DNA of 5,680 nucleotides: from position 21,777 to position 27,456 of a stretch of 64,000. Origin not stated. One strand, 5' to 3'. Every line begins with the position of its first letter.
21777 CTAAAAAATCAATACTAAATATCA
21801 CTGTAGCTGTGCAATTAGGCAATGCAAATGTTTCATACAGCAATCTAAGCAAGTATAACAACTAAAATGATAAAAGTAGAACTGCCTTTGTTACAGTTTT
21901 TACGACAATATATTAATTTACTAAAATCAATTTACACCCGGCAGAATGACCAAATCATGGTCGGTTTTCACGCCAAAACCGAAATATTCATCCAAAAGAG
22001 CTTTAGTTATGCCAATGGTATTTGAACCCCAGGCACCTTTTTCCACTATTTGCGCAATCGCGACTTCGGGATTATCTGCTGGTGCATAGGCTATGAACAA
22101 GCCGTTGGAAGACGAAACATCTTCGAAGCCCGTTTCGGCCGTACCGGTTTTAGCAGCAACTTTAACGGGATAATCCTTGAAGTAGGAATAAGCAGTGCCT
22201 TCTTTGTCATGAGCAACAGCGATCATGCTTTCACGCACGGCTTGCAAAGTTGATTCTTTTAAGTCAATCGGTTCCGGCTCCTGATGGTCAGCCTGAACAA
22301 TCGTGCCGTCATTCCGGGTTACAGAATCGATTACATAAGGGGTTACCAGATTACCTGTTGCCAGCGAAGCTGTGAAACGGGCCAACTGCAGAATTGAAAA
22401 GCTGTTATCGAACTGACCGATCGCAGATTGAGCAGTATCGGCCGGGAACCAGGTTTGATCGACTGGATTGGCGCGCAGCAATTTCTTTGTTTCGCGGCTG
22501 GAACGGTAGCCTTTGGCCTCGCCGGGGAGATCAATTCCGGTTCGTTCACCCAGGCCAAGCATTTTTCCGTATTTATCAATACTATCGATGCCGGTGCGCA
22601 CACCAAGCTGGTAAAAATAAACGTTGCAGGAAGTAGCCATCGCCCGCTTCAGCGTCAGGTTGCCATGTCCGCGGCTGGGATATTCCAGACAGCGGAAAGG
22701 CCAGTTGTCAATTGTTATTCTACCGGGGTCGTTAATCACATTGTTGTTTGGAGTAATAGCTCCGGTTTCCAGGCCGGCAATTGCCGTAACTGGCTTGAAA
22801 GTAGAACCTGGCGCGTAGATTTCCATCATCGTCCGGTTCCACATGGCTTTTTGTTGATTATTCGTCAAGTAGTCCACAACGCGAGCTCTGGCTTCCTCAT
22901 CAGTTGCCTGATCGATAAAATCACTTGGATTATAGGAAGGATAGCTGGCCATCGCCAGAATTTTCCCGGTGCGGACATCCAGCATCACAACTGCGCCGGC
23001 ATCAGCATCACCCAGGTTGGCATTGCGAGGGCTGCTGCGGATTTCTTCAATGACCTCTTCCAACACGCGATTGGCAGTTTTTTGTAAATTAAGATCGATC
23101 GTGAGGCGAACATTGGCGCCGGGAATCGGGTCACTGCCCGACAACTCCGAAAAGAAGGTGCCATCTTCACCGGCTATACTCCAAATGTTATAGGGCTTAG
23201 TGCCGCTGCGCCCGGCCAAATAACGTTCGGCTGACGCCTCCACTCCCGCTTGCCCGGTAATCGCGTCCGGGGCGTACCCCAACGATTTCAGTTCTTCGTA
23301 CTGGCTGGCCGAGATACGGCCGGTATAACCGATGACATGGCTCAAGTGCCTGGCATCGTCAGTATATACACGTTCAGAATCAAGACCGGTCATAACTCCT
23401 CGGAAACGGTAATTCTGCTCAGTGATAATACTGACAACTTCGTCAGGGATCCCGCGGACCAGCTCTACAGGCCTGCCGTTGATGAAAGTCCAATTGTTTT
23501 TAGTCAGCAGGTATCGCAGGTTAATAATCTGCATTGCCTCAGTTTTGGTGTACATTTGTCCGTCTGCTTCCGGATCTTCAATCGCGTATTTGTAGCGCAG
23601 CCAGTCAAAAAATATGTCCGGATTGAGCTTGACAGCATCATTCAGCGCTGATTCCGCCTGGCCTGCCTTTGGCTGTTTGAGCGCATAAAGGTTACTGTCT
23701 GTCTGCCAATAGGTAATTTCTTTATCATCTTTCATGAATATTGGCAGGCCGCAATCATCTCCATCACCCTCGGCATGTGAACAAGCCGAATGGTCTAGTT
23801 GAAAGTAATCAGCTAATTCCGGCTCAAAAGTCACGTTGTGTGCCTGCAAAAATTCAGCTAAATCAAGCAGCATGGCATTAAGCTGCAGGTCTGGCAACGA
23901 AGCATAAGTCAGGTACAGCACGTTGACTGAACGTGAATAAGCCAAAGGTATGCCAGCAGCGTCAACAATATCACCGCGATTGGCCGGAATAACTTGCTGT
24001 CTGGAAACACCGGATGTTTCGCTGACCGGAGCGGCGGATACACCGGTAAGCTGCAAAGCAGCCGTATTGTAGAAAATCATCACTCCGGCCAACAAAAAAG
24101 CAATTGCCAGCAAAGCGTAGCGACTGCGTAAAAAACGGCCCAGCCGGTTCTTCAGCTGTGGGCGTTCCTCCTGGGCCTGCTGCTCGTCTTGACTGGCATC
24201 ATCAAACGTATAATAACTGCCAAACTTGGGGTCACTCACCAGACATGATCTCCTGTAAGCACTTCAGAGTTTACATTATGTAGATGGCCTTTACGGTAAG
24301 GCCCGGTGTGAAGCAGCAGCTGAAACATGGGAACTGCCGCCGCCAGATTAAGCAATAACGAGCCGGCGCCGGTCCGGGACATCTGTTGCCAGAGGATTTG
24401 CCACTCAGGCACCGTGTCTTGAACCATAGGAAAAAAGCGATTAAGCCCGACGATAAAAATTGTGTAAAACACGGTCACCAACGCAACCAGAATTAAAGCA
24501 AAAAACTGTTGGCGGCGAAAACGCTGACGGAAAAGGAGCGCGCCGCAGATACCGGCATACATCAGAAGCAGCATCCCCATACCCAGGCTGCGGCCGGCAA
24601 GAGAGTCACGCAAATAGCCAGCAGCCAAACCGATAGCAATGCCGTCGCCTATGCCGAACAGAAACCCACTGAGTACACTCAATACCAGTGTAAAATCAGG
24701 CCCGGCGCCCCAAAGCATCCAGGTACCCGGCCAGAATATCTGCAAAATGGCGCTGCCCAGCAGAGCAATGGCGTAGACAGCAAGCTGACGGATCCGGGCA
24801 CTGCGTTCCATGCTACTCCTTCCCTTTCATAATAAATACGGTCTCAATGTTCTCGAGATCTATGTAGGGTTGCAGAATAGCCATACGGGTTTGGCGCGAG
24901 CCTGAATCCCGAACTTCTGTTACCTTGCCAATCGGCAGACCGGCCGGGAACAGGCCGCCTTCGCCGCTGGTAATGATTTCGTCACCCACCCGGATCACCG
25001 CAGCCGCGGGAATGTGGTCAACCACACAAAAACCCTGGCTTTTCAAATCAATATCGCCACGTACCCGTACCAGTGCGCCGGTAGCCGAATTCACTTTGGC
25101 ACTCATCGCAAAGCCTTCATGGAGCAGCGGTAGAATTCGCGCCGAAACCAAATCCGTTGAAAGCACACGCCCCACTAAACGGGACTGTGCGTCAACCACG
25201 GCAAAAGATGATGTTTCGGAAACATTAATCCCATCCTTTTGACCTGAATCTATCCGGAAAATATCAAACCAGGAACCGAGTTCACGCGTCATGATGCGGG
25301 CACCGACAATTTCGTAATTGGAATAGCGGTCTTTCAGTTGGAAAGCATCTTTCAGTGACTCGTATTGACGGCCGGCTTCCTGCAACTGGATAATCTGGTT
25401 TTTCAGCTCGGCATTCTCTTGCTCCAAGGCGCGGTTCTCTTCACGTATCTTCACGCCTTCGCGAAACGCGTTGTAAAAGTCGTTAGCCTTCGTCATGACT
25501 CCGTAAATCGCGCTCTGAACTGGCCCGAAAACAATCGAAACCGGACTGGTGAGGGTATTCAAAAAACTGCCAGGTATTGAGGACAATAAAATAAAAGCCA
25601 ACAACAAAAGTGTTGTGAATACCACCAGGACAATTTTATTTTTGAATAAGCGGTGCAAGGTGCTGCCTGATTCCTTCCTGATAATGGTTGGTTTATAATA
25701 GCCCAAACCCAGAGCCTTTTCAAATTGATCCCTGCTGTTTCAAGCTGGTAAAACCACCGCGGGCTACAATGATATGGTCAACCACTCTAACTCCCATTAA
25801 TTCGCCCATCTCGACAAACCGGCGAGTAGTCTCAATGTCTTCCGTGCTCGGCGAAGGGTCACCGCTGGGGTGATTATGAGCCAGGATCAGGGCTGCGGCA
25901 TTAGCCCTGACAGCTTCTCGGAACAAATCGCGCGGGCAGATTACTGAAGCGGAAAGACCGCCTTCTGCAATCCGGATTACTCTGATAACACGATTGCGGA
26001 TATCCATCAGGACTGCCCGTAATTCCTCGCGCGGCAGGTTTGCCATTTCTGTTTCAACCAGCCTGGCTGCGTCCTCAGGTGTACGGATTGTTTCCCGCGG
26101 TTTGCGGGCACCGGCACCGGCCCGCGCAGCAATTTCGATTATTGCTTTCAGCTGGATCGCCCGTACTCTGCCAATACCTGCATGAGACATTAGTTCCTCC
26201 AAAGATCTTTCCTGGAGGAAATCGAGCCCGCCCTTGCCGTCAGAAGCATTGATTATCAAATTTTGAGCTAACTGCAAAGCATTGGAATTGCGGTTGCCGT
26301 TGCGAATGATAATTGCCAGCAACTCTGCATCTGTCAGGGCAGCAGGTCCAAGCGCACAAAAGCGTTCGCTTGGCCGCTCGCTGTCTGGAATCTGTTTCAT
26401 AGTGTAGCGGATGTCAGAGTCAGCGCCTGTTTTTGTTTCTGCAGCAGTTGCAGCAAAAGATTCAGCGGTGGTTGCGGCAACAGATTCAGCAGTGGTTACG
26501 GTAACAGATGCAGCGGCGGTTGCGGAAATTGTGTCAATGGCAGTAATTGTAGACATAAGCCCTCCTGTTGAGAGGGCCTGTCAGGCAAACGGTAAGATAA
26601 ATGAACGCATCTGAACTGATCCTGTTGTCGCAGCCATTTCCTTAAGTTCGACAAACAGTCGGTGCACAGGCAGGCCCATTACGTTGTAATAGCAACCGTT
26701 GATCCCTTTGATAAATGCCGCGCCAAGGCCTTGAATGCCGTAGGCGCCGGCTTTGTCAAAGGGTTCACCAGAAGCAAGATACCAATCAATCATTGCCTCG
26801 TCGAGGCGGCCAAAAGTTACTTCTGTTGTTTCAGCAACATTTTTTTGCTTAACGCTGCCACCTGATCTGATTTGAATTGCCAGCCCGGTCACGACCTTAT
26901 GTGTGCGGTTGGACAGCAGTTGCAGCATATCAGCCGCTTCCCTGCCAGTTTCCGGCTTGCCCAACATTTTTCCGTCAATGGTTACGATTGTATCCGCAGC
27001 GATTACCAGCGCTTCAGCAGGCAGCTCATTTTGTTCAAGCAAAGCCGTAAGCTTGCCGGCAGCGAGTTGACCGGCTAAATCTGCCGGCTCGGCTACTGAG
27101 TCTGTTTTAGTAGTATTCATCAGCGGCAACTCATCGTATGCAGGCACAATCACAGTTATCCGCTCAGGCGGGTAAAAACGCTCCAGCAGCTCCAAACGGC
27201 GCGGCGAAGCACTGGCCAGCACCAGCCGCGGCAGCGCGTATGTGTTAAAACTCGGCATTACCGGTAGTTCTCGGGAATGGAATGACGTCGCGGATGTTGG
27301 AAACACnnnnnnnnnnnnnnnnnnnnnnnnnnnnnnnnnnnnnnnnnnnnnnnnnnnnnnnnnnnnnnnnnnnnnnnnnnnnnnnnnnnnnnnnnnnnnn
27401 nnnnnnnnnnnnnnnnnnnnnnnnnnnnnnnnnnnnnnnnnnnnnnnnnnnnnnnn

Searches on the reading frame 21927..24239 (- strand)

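Call 33: search_protein_families(library=pfam, proteins=[window:21927-24239:-], max_evalue=0.00001)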
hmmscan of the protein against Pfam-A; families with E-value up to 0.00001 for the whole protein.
window:21927-24239:- (770 aa): 2 families
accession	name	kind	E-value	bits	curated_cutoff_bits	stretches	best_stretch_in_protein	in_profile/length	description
PF00905.27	Transpeptidase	-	2.8e-65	220.9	22.1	1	415-741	1-286/299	Penicillin binding protein transpeptidase domain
PF03717.20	PBP_dimer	-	1.8e-25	90.9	24.4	1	84-350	2-167/180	Penicillin-binding Protein dimerisation domain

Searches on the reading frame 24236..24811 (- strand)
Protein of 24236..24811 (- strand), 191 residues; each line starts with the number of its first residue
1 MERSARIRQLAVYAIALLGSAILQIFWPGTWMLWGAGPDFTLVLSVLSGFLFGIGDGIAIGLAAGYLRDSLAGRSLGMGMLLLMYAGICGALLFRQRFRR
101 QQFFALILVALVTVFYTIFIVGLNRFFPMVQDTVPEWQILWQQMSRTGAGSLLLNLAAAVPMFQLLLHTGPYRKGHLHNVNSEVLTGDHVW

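Call 33: search_protein_families(library=pfam, proteins=[window:24236-24811:-], max_evalue=0.00001)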
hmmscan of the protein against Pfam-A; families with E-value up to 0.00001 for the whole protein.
window:24236-24811:- (191 aa): 2 families
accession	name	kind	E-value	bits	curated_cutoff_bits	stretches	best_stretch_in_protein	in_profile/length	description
PF07694.17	5TM-5TMR_LYT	-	4.4e-06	26.8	24.6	1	3-124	11-130/169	5TMR of 5TMR-LYT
PF04093.17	MreD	-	6.2e-06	26.8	24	1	9-142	6-140/158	rod shape-determining protein MreD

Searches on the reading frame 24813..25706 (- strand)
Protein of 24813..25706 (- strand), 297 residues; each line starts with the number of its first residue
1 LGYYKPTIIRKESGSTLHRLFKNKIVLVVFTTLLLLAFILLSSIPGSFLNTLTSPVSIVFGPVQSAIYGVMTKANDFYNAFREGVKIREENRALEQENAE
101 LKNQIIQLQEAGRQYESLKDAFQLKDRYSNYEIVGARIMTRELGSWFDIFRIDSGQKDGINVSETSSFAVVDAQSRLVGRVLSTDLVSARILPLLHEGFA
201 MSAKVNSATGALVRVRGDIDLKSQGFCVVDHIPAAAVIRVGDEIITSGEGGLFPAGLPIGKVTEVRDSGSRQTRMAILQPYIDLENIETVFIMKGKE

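Call 33: search_protein_families(library=pfam, proteins=[window:24813-25706:-], max_evalue=0.00001)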
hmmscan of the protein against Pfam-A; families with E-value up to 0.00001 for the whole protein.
window:24813-25706:- (297 aa): 1 family
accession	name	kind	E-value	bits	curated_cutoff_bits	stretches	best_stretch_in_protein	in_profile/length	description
PF04085.20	MreC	-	2.7e-30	105.6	28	1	138-294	1-147/147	Rod shape-determining protein MreC, barrel core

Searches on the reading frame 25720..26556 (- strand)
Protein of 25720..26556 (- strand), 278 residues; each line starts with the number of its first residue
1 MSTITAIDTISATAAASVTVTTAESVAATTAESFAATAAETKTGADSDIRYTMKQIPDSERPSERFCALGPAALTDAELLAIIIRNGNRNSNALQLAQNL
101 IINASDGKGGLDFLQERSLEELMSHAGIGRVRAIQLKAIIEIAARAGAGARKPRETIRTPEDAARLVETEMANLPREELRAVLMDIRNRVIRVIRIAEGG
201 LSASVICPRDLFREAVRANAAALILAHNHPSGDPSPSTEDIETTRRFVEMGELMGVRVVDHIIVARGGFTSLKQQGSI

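Call 33: search_protein_families(library=pfam, proteins=[window:25720-26556:-], max_evalue=0.00001)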
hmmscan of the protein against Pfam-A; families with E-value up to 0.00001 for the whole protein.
window:25720-26556:- (278 aa): 2 families
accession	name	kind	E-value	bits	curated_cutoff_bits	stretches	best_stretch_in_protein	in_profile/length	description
PF04002.20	RadC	-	3.1e-40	137.3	22.1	1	157-276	1-120/121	RadC-like JAB domain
PF20582.4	UPF0758_N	-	3.3e-23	82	27.1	1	53-134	1-77/77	UPF0758 N-terminal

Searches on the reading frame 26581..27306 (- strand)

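Call 33: search_protein_families(library=pfam, proteins=[window:26581-27306:-], max_evalue=0.00001)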
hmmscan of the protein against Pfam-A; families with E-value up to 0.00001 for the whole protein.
window:26581-27306:- (241 aa): 1 family
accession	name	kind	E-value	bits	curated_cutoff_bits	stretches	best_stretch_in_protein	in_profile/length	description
PF02545.19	Maf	-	9.9e-56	188.8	27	1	27-223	1-186/187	Maf-like protein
